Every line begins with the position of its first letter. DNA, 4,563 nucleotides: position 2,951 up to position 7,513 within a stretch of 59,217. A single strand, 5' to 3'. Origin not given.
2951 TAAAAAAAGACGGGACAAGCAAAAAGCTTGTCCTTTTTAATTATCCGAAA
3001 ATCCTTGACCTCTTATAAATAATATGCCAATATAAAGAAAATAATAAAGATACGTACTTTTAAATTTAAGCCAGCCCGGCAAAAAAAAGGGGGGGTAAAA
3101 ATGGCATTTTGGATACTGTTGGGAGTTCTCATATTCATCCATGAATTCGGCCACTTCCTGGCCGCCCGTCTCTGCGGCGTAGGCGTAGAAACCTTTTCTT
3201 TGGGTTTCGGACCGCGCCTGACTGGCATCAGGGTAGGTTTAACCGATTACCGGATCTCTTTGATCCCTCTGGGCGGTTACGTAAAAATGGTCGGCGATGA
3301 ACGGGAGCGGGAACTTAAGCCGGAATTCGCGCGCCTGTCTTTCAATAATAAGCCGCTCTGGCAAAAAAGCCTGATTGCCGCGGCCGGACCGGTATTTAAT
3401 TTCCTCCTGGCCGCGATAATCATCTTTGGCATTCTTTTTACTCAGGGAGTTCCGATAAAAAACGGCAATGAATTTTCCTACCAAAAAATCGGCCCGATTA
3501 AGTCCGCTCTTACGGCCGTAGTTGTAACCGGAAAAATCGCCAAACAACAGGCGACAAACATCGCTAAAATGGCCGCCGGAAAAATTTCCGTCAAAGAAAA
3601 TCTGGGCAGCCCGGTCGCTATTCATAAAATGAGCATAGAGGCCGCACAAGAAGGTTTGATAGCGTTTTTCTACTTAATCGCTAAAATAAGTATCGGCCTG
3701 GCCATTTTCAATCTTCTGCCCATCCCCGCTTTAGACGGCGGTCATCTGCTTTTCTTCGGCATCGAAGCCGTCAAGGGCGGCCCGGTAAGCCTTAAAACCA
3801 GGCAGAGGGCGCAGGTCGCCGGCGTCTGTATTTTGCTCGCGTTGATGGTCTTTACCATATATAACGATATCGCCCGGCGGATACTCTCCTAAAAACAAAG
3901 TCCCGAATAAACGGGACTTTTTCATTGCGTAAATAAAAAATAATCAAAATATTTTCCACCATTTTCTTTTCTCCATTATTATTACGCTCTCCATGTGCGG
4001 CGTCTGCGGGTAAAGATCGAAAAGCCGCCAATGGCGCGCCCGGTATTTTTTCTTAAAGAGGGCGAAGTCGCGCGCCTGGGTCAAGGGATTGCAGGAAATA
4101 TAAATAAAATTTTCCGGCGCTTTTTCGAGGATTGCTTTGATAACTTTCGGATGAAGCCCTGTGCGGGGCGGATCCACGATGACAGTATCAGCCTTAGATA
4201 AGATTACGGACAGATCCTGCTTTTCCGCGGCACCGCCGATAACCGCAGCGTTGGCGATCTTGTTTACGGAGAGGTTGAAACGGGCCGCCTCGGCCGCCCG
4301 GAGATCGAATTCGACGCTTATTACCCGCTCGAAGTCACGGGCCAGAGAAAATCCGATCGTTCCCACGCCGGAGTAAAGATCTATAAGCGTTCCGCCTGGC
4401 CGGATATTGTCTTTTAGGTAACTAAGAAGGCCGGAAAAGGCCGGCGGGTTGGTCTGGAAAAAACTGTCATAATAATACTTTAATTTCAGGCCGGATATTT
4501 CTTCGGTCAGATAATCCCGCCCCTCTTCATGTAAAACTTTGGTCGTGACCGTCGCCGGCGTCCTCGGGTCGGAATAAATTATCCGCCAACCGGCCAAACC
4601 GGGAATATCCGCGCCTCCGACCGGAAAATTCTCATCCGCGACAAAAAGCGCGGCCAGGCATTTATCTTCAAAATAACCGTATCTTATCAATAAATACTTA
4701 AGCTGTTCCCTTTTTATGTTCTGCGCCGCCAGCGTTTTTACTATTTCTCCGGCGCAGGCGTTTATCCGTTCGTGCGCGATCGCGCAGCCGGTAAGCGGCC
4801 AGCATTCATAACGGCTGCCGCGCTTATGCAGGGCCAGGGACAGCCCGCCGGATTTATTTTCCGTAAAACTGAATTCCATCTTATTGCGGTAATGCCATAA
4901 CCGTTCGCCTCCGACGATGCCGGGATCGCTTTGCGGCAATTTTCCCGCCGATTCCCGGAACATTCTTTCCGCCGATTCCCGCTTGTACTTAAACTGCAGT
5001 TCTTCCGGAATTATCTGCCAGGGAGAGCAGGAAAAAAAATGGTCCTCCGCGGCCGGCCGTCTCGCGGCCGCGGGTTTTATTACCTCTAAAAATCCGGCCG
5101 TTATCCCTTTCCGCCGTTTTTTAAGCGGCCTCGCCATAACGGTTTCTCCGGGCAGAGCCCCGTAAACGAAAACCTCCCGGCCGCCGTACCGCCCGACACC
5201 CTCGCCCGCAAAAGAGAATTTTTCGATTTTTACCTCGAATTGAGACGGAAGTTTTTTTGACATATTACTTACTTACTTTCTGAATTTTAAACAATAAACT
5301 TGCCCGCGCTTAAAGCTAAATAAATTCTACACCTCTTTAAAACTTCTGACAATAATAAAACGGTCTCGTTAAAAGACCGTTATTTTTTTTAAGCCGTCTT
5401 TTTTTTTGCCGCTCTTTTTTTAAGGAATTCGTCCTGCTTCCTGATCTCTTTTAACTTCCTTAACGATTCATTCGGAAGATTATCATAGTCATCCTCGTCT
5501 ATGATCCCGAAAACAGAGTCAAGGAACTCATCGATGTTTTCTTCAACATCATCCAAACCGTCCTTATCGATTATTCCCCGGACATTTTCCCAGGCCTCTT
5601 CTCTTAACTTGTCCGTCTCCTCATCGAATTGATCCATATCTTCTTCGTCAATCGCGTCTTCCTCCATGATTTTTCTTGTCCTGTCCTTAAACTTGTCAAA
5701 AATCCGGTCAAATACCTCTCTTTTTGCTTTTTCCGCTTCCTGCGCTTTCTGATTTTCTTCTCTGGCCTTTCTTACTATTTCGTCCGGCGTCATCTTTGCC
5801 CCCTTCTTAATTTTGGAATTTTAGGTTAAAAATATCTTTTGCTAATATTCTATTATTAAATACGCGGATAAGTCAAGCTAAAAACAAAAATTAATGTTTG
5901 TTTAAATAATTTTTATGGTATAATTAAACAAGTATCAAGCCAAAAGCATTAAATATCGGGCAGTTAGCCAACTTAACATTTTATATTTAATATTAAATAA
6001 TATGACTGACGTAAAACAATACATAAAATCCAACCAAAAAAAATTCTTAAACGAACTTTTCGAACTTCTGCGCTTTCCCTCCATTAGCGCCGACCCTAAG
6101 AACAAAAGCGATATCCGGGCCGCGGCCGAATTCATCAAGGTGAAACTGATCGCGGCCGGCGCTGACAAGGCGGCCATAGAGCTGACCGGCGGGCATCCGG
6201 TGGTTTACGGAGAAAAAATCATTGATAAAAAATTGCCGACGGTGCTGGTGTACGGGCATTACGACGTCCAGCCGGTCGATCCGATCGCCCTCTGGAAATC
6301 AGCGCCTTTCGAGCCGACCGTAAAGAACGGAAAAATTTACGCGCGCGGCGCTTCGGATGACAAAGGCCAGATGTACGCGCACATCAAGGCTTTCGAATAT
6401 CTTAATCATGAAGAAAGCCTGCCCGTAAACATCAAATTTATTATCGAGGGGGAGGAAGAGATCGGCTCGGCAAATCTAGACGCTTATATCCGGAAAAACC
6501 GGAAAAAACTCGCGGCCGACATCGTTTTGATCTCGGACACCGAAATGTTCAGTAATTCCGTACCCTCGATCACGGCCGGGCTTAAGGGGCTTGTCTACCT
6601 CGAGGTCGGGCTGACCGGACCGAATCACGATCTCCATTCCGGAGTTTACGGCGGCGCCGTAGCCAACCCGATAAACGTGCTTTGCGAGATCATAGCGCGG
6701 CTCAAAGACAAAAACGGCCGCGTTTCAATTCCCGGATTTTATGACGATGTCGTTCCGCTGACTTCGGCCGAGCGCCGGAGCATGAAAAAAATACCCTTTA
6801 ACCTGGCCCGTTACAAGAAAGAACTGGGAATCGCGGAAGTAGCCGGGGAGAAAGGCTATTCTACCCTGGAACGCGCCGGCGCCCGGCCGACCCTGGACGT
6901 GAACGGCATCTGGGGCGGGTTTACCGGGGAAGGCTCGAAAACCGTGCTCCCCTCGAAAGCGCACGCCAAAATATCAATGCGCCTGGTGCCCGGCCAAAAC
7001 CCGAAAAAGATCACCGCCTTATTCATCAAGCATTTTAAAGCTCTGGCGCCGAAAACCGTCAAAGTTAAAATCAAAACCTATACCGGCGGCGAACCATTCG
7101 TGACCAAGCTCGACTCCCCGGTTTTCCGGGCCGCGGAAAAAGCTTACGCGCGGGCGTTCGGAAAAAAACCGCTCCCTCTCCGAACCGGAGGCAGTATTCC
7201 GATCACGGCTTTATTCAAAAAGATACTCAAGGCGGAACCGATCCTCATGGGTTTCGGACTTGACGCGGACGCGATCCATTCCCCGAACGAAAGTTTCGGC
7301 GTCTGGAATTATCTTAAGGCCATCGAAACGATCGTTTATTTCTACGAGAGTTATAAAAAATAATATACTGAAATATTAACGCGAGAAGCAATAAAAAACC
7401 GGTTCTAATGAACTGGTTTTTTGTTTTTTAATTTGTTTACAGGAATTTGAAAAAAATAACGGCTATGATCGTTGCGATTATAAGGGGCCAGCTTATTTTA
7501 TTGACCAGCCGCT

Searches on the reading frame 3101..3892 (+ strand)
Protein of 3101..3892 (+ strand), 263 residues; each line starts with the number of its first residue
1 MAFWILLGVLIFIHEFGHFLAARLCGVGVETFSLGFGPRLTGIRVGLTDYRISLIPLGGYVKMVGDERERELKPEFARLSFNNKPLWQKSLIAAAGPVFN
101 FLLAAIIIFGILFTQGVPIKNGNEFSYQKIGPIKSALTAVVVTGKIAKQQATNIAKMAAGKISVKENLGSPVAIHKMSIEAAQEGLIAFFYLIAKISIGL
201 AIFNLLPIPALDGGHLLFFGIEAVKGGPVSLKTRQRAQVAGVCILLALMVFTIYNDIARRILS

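Call 63: search_protein_families(library=pfam, proteins=[window:3101-3892:+], max_evalue=0.001)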
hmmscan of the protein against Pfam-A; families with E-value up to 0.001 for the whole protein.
window:3101-3892:+ (263 aa): 1 family
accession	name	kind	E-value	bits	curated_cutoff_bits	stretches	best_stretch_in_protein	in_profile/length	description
PF02163.28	Peptidase_M50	-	3.1e-63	213.5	27.2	1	2-248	1-221/221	Peptidase family M50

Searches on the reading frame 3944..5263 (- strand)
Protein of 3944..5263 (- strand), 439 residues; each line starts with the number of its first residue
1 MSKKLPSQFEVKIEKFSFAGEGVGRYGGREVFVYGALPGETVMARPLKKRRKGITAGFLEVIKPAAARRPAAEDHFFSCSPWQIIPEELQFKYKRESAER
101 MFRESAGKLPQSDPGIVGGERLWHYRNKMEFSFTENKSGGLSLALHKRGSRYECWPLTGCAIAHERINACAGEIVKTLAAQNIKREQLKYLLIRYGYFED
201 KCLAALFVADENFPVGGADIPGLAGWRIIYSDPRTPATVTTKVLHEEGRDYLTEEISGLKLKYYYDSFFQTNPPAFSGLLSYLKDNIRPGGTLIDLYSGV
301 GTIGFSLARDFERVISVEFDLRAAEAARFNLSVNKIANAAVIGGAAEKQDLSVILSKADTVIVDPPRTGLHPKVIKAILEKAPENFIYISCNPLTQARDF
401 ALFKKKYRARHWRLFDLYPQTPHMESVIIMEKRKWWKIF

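Call 63: search_protein_families(library=pfam, proteins=[window:3944-5263:-], max_evalue=0.001)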
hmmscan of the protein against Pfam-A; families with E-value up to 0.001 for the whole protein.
window:3944-5263:- (439 aa): 5 families
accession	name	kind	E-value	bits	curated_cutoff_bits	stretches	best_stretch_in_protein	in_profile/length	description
PF05958.17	tRNA_U5-meth_tr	-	6.4e-26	91.6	23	1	249-432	156-356/357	tRNA (Uracil-5-)-methyltransferase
PF05175.20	MTS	-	4.5e-07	30.1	23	1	279-384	23-128/170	Methyltransferase small domain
PF03602.21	Cons_hypoth95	-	1.2e-06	28.7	24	1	290-381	42-139/182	Conserved hypothetical protein 95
PF01938.26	TRAM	-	2.7e-05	24.4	21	1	9-44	8-46/61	TRAM domain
PF13847.12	Methyltransf_31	-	0.00039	20.5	27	1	288-397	2-116/145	Methyltransferase domain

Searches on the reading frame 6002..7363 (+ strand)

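Call 63: search_protein_families(library=pfam, proteins=[window:6002-7363:+], max_evalue=0.001)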
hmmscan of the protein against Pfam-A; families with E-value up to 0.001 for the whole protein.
window:6002-7363:+ (453 aa): 2 families
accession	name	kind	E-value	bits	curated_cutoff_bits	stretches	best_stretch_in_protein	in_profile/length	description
PF01546.33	Peptidase_M20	-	2.1e-34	119.7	24.6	1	82-447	1-203/206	Peptidase family M20/M25/M40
PF07687.19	M20_dimer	-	1e-19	70.9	21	1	193-352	2-106/107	Peptidase dimerisation domain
